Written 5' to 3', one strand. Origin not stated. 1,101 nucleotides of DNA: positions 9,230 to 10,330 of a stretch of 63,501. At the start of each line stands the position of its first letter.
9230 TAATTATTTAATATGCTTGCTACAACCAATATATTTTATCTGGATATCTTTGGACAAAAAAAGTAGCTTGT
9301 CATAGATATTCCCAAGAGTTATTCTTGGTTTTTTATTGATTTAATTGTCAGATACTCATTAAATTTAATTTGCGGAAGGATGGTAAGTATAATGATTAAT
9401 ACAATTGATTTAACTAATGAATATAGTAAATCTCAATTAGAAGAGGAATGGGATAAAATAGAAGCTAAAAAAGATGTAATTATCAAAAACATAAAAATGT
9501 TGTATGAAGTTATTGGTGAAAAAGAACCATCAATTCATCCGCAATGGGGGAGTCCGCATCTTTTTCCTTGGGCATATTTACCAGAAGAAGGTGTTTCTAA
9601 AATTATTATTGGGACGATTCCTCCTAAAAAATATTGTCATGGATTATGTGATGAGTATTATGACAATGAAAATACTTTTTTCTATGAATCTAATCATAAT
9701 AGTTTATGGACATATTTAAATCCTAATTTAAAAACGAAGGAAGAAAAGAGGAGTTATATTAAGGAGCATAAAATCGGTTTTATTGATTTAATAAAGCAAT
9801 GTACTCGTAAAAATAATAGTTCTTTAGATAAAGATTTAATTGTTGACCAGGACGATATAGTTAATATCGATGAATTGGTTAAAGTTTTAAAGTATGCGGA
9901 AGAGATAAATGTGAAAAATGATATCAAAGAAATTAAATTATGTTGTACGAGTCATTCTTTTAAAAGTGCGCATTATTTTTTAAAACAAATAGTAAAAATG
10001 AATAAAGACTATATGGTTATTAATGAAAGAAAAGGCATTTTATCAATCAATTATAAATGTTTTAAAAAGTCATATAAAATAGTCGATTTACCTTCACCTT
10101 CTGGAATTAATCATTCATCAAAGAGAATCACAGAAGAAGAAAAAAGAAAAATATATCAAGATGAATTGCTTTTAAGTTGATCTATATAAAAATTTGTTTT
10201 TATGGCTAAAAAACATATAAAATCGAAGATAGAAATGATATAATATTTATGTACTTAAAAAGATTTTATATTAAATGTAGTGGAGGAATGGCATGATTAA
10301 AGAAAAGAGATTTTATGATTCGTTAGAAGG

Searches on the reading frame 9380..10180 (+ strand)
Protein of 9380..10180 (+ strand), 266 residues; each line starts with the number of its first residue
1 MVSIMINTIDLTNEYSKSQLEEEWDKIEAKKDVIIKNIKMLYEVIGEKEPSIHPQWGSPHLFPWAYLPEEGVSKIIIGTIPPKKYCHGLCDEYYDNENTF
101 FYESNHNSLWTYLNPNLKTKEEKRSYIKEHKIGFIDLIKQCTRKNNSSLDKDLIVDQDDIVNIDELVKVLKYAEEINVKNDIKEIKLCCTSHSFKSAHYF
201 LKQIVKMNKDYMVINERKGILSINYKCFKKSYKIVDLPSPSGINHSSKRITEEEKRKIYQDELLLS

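Call 3: search_protein_families(library=pfam, proteins=[window:9380-10180:+], max_evalue=0.1)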
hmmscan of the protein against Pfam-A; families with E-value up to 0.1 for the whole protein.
window:9380-10180:+ (266 aa): 2 families
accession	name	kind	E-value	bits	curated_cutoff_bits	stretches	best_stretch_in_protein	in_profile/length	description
PF03167.25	UDG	-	0.026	15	24.3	1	94-261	21-139/141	Uracil DNA glycosylase superfamily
PF19266.4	CIS_tube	-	0.094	12.9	27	1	105-192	19-99/158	Contractile injection system tube protein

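Call 4: search_protein_families(library=padloc, proteins=[window:9380-10180:+], max_evalue=0.1)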
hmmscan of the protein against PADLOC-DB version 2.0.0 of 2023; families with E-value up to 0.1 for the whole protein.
window:9380-10180:+ (266 aa): 1 family
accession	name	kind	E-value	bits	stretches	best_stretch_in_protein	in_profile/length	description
PDLC01904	CARF5--CARF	-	0.016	13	1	87-198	148-246/351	-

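Call 5: search_protein_families(library=ncbifam, proteins=[window:9380-10180:+], max_evalue=0.1)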
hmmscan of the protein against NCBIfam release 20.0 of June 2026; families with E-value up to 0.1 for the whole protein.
window:9380-10180:+ (266 aa): 2 families
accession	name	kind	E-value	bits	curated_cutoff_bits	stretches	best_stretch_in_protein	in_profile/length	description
TIGR04274.1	hypoxanDNAglyco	equivalog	0.0064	16.6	80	1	76-166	14-95/150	DNA-deoxyinosine glycosylase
NF005615.0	PRK07370.1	equivalog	0.018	14.3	391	1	136-227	62-151/259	enoyl-ACP reductase FabI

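Call 6: find_homologous_proteins(query=window:9380-10180:+)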
Query window:9380-10180:+ (266 aa): 2 proteins with E <= 0.001 among 492 candidates.
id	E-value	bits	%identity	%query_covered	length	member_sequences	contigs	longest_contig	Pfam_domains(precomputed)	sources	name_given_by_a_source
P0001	5.3e-172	588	100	98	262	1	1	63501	-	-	-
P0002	7.0e-114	398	90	77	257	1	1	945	-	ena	-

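Call 17: search_protein_representatives(protein=window:9380-10180:+)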
Query: 266 residues. Proteins with E-value up to 0.001 (for the whole library): 71; up to 1e-10: 4; up to 1e-30: 2. The best 71 are listed.
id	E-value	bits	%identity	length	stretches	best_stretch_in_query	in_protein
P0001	1.7e-172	588.2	100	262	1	5-266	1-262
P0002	2.2e-114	397.7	93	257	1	5-208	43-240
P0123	1.7e-27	112.9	36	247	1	8-265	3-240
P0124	2.2e-17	79.7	33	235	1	19-257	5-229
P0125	1.9e-10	57.1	40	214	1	50-168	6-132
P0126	8.7e-10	54.8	39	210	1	63-168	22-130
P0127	2.7e-09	53.2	31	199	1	64-196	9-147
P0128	3.1e-09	53.1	42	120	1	65-168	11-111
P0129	3.4e-09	52.9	36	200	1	66-161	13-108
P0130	9.8e-09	51.4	32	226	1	34-253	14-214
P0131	2.6e-08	50.0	34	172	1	59-215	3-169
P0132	3.8e-08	49.5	39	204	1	59-160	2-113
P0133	6.9e-08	48.6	35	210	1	65-157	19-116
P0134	1.6e-07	47.4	37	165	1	63-154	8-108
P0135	3.3e-07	46.4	37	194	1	69-260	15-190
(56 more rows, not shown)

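Call 19: search_protein_families(library=pfam, alignment_id=A1, max_evalue=0.01)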
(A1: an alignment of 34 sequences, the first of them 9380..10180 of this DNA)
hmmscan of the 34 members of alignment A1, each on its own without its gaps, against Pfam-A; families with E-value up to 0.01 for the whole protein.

A. member 1, window:9380-10180:+ (266 aa): 0 families

B. families by the number of members that match (of 34 scanned): 3 families
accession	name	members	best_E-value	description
PF03167.25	UDG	10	3.4e-06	Uracil DNA glycosylase superfamily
PF09293.15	RNaseH_C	1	0.0044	T4 RNase H, C terminal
PF03973.19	Triabin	1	0.0067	Triabin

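Call 20: search_protein_families(library=ncbifam, alignment_id=A1, max_evalue=0.01)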
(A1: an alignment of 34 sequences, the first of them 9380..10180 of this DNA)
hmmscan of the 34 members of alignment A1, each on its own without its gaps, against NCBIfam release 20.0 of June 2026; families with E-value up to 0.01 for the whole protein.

A. member 1, window:9380-10180:+ (266 aa): 1 family
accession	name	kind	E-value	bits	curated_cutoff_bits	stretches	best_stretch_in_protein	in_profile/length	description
TIGR04274.1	hypoxanDNAglyco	equivalog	0.0064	16.6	80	0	76-166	14-95/150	DNA-deoxyinosine glycosylase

B. families by the number of members that match (of 34 scanned): 3 families
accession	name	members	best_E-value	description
TIGR04274.1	hypoxanDNAglyco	33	6e-19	DNA-deoxyinosine glycosylase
NF033078.2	AAC_6p_Ia_fam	1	0.0012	AAC(6')-Ia family aminoglycoside 6'-N-acetyltransferase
NF007570.0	PRK10201.1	1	0.004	G/U mismatch-specific DNA glycosylase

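Call 21: search_solved_structures(query=A1, max_evalue=1, show_alignments=2)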
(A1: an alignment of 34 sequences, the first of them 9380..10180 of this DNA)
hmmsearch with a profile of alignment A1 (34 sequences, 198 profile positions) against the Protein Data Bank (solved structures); distinct sequences matched with E-value up to 1: 2.
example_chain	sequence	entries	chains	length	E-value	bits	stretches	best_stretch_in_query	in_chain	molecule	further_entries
2l3f_A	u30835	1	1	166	2.8e-12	50.4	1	11-129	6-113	Uncharacterized protein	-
7n88_A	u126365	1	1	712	0.23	14.8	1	27-74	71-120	Lactoferrin-binding protein B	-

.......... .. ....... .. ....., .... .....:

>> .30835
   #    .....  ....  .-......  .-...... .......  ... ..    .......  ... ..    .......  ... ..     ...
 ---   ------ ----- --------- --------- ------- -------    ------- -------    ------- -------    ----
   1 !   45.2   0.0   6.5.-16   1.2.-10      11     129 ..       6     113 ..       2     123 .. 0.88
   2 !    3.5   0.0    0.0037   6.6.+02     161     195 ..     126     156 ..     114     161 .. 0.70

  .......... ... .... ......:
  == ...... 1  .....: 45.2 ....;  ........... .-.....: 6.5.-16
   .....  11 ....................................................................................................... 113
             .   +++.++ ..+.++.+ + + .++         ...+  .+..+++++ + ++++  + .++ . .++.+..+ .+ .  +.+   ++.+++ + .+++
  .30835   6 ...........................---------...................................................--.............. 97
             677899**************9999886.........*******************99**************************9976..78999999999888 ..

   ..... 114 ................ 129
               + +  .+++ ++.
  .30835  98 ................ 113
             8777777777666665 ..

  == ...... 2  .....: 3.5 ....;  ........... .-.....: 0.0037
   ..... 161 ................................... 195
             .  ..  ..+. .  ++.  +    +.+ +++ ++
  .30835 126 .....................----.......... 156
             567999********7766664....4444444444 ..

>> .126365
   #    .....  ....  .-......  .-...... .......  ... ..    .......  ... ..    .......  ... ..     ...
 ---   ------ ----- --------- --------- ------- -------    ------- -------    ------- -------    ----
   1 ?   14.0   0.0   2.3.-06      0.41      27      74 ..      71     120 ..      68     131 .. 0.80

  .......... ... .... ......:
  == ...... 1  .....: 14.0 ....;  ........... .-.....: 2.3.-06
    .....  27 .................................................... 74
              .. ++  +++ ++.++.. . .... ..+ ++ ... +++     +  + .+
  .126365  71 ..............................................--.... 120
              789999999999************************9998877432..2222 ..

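Call 22: find_homologous_proteins(query=A1, max_evalue=0.00001)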
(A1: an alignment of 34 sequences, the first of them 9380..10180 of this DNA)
Query A1 (34 sequences) (266 aa, profile of the alignment): 64 proteins with E <= 0.00001 among 7422 candidates.
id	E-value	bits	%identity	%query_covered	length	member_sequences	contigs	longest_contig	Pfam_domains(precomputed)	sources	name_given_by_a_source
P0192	2.9e-68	248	33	34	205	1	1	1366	-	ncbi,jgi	jgi:hypoxanthine-DNA glycosylase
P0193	9.1e-67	243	34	31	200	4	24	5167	-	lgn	-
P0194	5.8e-66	240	28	74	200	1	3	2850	-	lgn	-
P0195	2.3e-65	239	29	55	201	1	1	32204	-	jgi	jgi:G:T/U-mismatch repair DNA glycosylase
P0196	5.5e-65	237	32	76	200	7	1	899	-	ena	-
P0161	6.4e-64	234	26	68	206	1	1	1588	-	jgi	jgi:G:T/U-mismatch repair DNA glycosylase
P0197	5.2e-63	231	24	73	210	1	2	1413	-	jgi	-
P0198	7.8e-63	230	29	71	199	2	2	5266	PF03167.26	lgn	-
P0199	1.2e-62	230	28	75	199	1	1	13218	-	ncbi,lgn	-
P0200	1.3e-62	230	25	74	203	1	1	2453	-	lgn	-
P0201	1.5e-62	229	31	33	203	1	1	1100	-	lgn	-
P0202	6.4e-62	227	31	51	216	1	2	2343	PF03167.26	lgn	-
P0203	7.3e-62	227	32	34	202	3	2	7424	-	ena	-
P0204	9.9e-62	227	30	34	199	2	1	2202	-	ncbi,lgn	-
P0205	1.2e-61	226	26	71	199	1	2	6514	-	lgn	-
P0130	2.4e-49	186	29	84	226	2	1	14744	-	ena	-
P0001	6.5e-37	146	100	98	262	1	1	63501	-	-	-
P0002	8.5e-28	116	90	77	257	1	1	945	-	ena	-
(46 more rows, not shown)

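Call 24: find_encoding_contigs(protein=P0123, flank=10000, max_places=4)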
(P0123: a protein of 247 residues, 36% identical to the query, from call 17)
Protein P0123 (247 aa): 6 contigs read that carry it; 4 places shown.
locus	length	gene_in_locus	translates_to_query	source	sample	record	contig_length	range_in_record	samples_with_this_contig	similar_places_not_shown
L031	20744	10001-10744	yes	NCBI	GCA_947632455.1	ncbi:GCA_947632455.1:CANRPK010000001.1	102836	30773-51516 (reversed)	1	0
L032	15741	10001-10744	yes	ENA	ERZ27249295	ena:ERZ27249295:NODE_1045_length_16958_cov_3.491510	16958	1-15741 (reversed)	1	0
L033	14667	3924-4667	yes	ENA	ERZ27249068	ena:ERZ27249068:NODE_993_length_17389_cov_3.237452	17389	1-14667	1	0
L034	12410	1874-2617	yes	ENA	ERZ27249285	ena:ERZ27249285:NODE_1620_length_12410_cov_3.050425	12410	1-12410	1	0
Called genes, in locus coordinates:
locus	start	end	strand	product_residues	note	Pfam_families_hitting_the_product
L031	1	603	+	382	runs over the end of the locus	PF20247:DUF6602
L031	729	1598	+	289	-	PF07751:Abi_2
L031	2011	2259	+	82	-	-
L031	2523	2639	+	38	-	-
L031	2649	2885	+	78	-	-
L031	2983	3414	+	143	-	PF03652:RuvX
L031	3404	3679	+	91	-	PF06949:DUF1292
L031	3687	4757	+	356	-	PF02618:YceG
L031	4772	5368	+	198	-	PF01596:Methyltransf_3, PF02390:Methyltransf_4 (faint), PF01135:PCMT, PF02527:GidB (weak), PF13847:Methyltransf_31, PF13578:Methyltransf_24, PF13649:Methyltransf_25 (weak)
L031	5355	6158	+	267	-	PF01136:Peptidase_U32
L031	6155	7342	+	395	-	PF01136:Peptidase_U32, PF16325:Peptidase_U32_C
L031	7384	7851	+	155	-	PF03449:GreA_GreB_N, PF01272:GreA_GreB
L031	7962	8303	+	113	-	PF01245:Ribosomal_L19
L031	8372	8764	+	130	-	-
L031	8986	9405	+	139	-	-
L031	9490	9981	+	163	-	PF10502:Peptidase_S26, PF00717:Peptidase_S24 (faint)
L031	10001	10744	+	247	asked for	-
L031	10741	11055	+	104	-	PF03091:CutA1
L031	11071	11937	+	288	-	PF03193:RsgA_GTPase (weak), PF00350:Dynamin_N (faint), PF01926:MMR_HSR1, PF02421:FeoB_N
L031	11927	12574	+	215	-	PF01351:RNase_HII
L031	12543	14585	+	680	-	PF00884:Sulfatase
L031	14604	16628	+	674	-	PF01751:Toprim, PF01131:Topoisom_bac, PF01396:Zn_ribbon_Top1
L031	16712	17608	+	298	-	PF00005:ABC_tran, PF13304:AAA_21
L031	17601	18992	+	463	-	PF12679:ABC2_membrane_2, PF12698:ABC2_membrane_3 (weak), PF10920:DUF2705, PF12730:ABC2_membrane_4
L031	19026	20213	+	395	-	PF01522:Polysacc_deac_1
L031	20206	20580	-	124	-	-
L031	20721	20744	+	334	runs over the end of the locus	PF03444:WHD_HrcA, PF01628:HrcA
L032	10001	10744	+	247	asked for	-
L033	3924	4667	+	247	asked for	-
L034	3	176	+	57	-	?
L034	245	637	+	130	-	-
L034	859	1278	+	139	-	-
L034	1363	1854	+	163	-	PF10502:Peptidase_S26, PF00717:Peptidase_S24 (faint)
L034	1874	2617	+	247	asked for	-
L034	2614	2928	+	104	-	PF03091:CutA1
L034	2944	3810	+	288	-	PF03193:RsgA_GTPase (weak), PF00350:Dynamin_N (faint), PF01926:MMR_HSR1, PF02421:FeoB_N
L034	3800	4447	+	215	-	PF01351:RNase_HII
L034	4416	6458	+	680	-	PF00884:Sulfatase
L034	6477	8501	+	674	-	PF01751:Toprim, PF01131:Topoisom_bac, PF01396:Zn_ribbon_Top1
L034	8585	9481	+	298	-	PF00005:ABC_tran, PF13304:AAA_21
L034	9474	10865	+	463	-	PF12679:ABC2_membrane_2, PF12698:ABC2_membrane_3 (weak), PF10920:DUF2705, PF12730:ABC2_membrane_4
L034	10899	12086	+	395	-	PF01522:Polysacc_deac_1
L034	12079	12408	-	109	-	?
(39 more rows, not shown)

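Call 25: find_encoding_contigs(protein=P0130, flank=8000, max_places=2)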
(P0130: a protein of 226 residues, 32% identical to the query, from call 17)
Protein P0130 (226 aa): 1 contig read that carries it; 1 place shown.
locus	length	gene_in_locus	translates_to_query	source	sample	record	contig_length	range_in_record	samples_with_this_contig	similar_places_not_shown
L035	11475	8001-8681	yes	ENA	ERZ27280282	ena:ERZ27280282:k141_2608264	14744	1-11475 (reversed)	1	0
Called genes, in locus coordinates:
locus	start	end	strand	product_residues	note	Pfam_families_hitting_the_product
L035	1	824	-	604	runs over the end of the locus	PF00549:Ligase_CoA, PF00285:Citrate_synt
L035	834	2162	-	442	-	PF08442:ATP-grasp_2 (weak), PF24948:Citrate_synth_N, PF16114:Citrate_bind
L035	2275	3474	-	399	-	-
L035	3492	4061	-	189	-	PF00117:GATase, PF07722:Peptidase_C26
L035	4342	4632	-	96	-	-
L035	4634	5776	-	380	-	PF13776:DUF4172, PF02661:Fic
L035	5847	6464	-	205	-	PF11726:YagK_YfjJ_C (weak)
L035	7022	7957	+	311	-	-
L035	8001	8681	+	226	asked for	-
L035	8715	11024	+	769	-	PF07603:Lcl_C, PF00656:Peptidase_C14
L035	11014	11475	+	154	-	?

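Call 26: find_encoding_contigs(protein=P0195, flank=8000, max_places=2)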
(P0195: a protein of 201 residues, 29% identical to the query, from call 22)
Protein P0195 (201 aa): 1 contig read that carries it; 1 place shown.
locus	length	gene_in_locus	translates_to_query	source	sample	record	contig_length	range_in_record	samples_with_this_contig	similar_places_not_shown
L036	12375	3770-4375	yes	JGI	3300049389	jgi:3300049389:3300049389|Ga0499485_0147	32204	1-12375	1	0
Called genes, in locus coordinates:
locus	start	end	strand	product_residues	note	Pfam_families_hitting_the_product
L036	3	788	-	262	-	?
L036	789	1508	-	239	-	PF02348:CTP_transf_3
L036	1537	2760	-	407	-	PF04932:Wzy_C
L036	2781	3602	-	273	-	PF00483:NTP_transferase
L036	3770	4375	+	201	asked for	-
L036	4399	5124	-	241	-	PF09834:DUF2061, PF01583:APS_kinase, PF08433:KTI12 (weak), PF13671:AAA_33 (weak)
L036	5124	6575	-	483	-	PF00009:GTP_EFTU, PF01926:MMR_HSR1 (faint), PF22594:GTP-eEF1A_C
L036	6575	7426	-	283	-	PF01507:PAPS_reduct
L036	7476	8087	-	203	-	PF01583:APS_kinase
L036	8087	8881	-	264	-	PF00459:Inositol_P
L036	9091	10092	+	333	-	PF00142:Fer4_NifH, PF02374:ArsA_ATPase, PF06564:CBP_BcsQ (weak), PF09140:MipZ (weak), PF10609:ParA, PF13614:AAA_31, PF01656:CbiA, PF09140:MipZ (weak)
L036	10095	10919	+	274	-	PF02195:ParB_N, PF17762:HTH_ParB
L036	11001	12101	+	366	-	-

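Call 35: search_protein_families(library=phrogs, proteins=[window:9380-10180:+], max_evalue=0.01)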
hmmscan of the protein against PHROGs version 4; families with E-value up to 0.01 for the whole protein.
window:9380-10180:+ (266 aa): 0 families

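Call 40: find_encoding_contigs(protein=P0124, flank=10000, max_places=3)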
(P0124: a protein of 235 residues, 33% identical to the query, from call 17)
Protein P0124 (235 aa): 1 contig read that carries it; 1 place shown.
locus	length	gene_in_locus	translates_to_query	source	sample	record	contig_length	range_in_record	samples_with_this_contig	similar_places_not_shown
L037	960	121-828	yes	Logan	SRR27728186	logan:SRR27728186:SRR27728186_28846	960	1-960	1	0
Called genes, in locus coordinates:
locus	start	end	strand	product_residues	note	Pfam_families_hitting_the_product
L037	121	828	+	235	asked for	-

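Call 41: find_encoding_contigs(protein=P0002, flank=2000, max_places=2)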
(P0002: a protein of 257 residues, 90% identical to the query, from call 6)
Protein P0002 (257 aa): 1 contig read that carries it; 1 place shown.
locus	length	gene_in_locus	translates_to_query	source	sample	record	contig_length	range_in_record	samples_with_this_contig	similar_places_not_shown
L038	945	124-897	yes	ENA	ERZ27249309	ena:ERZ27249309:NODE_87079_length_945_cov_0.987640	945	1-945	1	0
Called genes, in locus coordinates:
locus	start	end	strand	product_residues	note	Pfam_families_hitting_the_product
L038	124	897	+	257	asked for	-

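Call 53: predict_structure(alignment_id=A3)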
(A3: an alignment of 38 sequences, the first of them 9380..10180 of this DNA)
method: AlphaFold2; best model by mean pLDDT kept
length: 266 residues; sequences in the alignment: 38
mean_pLDDT: 72.7   pTM: 0.66
mean pLDDT of the five models: 72.7, 72.6, 71.0, 66.3, 65.1
residues with pLDDT >= 90: 28; 70-90: 131; 50-70: 89; < 50: 18
segments of 3 or more residues with pLDDT < 50: 1-6, 51-55, 89-95
pLDDT, mean of each block of 10 residues (from residue 1): 46 76 70 64 59 55 77 86 67 54 86 90 92 88 82 83 82 83 79 60 62 53 56 80 64 89 81
secondary structure, 60 per line:
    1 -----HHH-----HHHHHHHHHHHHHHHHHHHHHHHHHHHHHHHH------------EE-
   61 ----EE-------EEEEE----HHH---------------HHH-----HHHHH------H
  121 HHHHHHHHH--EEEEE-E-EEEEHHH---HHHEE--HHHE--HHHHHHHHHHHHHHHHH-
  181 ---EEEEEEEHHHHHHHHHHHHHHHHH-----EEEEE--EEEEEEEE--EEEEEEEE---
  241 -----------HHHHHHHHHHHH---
elements in order: H14-45 E74-78 H109-113 H120-129 E132-136 E140-143 H163-179 E184-190 H191-207 E213-217 E220-227 E230-237 H252-263

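Call 55: find_related_loci(query=A4, collection=metagenome_contigs, flank=10000)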
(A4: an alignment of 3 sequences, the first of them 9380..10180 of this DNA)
Query A4 (266 aa) in metagenome_contigs; peptide patterns used: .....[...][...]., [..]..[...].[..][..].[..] (x = any residue, [..] = any of these).
411 stretches matched a pattern, but none encodes a relative of the query by tblastn (E <= 1e-3).
